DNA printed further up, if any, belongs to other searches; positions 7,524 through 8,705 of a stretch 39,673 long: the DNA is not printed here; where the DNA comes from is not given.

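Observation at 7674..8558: BLUF flavin photoreceptor domain fused to a PsiE-like integral membrane module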

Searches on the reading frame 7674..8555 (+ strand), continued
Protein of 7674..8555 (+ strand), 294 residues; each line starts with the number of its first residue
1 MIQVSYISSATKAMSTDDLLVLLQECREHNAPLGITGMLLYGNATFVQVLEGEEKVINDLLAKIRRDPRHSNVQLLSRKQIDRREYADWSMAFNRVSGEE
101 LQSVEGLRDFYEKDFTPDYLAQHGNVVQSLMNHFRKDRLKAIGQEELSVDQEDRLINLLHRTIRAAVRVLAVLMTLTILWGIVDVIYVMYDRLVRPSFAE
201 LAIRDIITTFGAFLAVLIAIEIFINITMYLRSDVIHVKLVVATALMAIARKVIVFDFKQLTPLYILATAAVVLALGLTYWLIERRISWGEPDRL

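Call 54: search_protein_families(library=pfam, alignment_id=A3, max_evalue=0.00001)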
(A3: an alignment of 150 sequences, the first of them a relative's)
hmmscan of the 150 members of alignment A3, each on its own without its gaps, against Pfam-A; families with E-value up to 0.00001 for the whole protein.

A. member 1, L001:2578-2883:- (101 aa): 0 families

B. families by the number of members that match (of 150 scanned): 113 families (the first 25 are shown)
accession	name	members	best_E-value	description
PF03441.19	FAD_binding_7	6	1.7e-91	FAD binding domain of DNA photolyase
PF00875.24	DNA_photolyase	6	4.4e-47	DNA photolyase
PF13424.12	TPR_12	6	3.4e-20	Tetratricopeptide repeat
PF04940.18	BLUF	4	1.5e-32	Sensors of blue-light using FAD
PF07883.17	Cupin_2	4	9.8e-27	Cupin domain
PF07719.23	TPR_2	4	3.7e-26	Tetratricopeptide repeat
PF00391.29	PEP-utilizers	4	5.1e-22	PEP-utilising enzyme, mobile domain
PF13432.12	TPR_16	4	3.1e-18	Tetratricopeptide repeat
PF02607.22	B12-binding_2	4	9.1e-14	B12 binding domain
PF02310.24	B12-binding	4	1.2e-12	B12 binding domain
PF01326.24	PPDK_N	3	3.1e-68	Pyruvate phosphate dikinase, AMP/ATP-binding domain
PF20239.3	DUF6596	3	4.8e-38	Family of unknown function (DUF6596)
PF04463.17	2-thiour_desulf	3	3.7e-37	2-thiouracil desulfurase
PF04248.19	NTP_transf_9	3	2.8e-34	Domain of unknown function (DUF427)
PF14559.12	TPR_19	3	9.6e-27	Tetratricopeptide repeat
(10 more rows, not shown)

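Call 69: search_protein_families(library=pfam, proteins=[L004:4404-5066:+, L033:7104-8039:+, L055:7002-7325:+, L004:2574-3077:+, L004:1593-2558:+, L005:7480-8028:+, L002:5475-5933:+, L023:7213-8301:+, L064:4858-5841:-, L052:4937-5833:+], max_evalue=0.001)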
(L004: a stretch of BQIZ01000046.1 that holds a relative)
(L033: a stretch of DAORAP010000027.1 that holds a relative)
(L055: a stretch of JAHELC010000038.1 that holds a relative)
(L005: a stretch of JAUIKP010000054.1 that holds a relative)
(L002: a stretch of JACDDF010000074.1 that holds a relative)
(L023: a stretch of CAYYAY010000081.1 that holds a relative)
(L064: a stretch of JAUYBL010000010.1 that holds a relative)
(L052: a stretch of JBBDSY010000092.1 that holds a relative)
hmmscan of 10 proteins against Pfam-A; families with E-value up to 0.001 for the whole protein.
L004:4404-5066:+ (221 aa): 0 families

L033:7104-8039:+ (312 aa): 2 families
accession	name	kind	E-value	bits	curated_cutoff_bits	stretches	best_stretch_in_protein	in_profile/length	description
PF04940.18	BLUF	-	1.5e-32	112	25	1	18-109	1-92/92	Sensors of blue-light using FAD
PF06146.17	PsiE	-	3.8e-32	111.5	23.9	1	184-303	3-121/122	Phosphate-starvation-inducible E family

L055:7002-7325:+ (108 aa): 0 families

L004:2574-3077:+ (168 aa): 1 family
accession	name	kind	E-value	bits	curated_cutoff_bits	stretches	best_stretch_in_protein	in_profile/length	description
PF01903.22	CbiX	-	7.6e-10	39.5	22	1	74-151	17-93/106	CbiX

L004:1593-2558:+ (322 aa): 4 families
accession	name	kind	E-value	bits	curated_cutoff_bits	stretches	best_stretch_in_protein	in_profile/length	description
PF13411.12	MerR_1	-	4.8e-13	49.5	21.6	1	11-74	1-63/69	MerR HTH family regulatory protein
PF00376.29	MerR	-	3.2e-09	36.9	28.2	1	12-49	1-38/38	MerR family regulatory protein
PF02310.24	B12-binding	-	6.9e-08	32.8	32.1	1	185-278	2-94/121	B12 binding domain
PF02607.22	B12-binding_2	-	4e-05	24.2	23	1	106-168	5-67/74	B12 binding domain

L005:7480-8028:+ (183 aa): 1 family
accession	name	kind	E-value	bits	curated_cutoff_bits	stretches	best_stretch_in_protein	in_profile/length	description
PF04248.19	NTP_transf_9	-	1.9e-33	114.6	22.1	1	38-129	1-92/93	Domain of unknown function (DUF427)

L002:5475-5933:+ (153 aa): 1 family
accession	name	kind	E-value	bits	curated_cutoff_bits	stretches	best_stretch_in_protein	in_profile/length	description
PF04134.17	DCC1-like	-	7.9e-24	85.5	27.8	1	43-152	1-113/113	DCC1-like thiol-disulfide oxidoreductase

L023:7213-8301:+ (363 aa): 1 family
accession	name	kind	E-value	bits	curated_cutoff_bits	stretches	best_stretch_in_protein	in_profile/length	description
PF03781.23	FGE-sulfatase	-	9.7e-53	179.9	23.3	1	121-357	5-255/255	Sulfatase-modifying factor enzyme 1-like domain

L064:4858-5841:- (327 aa): 4 families
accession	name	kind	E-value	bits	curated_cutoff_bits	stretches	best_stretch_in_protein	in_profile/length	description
PF13411.12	MerR_1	-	1.6e-14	54.2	21.6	1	10-75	1-65/69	MerR HTH family regulatory protein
PF02607.22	B12-binding_2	-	1.1e-13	51.5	23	1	116-187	2-73/74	B12 binding domain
PF02310.24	B12-binding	-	2.4e-09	37.5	32.1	1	199-294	2-97/121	B12 binding domain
PF00376.29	MerR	-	3.9e-06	27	28.2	1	12-48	2-38/38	MerR family regulatory protein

L052:4937-5833:+ (299 aa): 4 families
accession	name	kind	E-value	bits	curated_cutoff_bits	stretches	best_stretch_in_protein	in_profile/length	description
PF13411.12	MerR_1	-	1.3e-15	57.7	21.6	1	4-69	1-65/69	MerR HTH family regulatory protein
PF02310.24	B12-binding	-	1.2e-12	48.2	32.1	1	179-278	2-100/121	B12 binding domain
PF02607.22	B12-binding_2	-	2.2e-12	47.4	23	1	96-164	2-70/74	B12 binding domain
PF00376.29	MerR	-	7.1e-10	39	28.2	1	8-42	4-38/38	MerR family regulatory protein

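Call 72: fold_search(model_id=the predicted structure, library=pdb)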
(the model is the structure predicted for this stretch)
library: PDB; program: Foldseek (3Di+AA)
matches with E <= 10: 655; with E <= 0.001: 73
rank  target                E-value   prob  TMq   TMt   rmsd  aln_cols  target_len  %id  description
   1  8i98_R                3.4e-10  1.00  0.33  0.66   2.2       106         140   31  Crystal structure of TePixD Y8F (released 2023-09-20)
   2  1x0p_B                4.0e-10  1.00  0.33  0.66   6.6       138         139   27  Structure of a cyanobacterial BLUF protein, Tll0078 (released 2005-06-07)
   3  1x0p_H                4.9e-10  1.00  0.33  0.67   4.7       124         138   28  Structure of a cyanobacterial BLUF protein, Tll0078 (released 2005-06-07)
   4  8i98_F                6.6e-10  1.00  0.33  0.64   6.2       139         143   29  Crystal structure of TePixD Y8F (released 2023-09-20)
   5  1x0p_E                7.1e-10  1.00  0.33  0.65   4.8       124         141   28  Structure of a cyanobacterial BLUF protein, Tll0078 (released 2005-06-07)
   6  8i98_A                7.5e-10  1.00  0.32  0.65   2.2       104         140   34  Crystal structure of TePixD Y8F (released 2023-09-20)
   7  1x0p_A                7.5e-10  1.00  0.33  0.65   4.7       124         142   28  Structure of a cyanobacterial BLUF protein, Tll0078 (released 2005-06-07)
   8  8i98_H                8.0e-10  1.00  0.35  0.66   5.3       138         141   26  Crystal structure of TePixD Y8F (released 2023-09-20)
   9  8i98_P                1.2e-09  1.00  0.33  0.65   6.2       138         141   28  Crystal structure of TePixD Y8F (released 2023-09-20)
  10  8i98_B                1.3e-09  1.00  0.31  0.62   1.7        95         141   35  Crystal structure of TePixD Y8F (released 2023-09-20)
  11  8i98_E                1.5e-09  1.00  0.33  0.65   2.3       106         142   31  Crystal structure of TePixD Y8F (released 2023-09-20)
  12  9f1y                  2.9e-09  1.00  0.32  0.27   9.8       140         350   22  Crystal structure of Oscillatoria acuminata adenylyate cyclase at 100K (released 2025-02-26)
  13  4hh0_A                3.1e-09  1.00  0.37  0.29  19.5       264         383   20  Dark-state structure of AppA C20S without the Cys-rich region from Rb. sphaeroides (released 2013-06-05)
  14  4hh1_A                3.1e-09  1.00  0.37  0.29  20.8       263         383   22  Dark-state structure of AppA wild-type without the Cys-rich region from Rb. sphaeroides (released 2013-06-05)
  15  4yus                  3.3e-09  1.00  0.32  0.27  10.2       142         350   23  Crystal structure of photoactivated adenylyl cyclase of a cyanobacteriaOscillatoria acuminata in hexagonal form (released 2016-06-01)
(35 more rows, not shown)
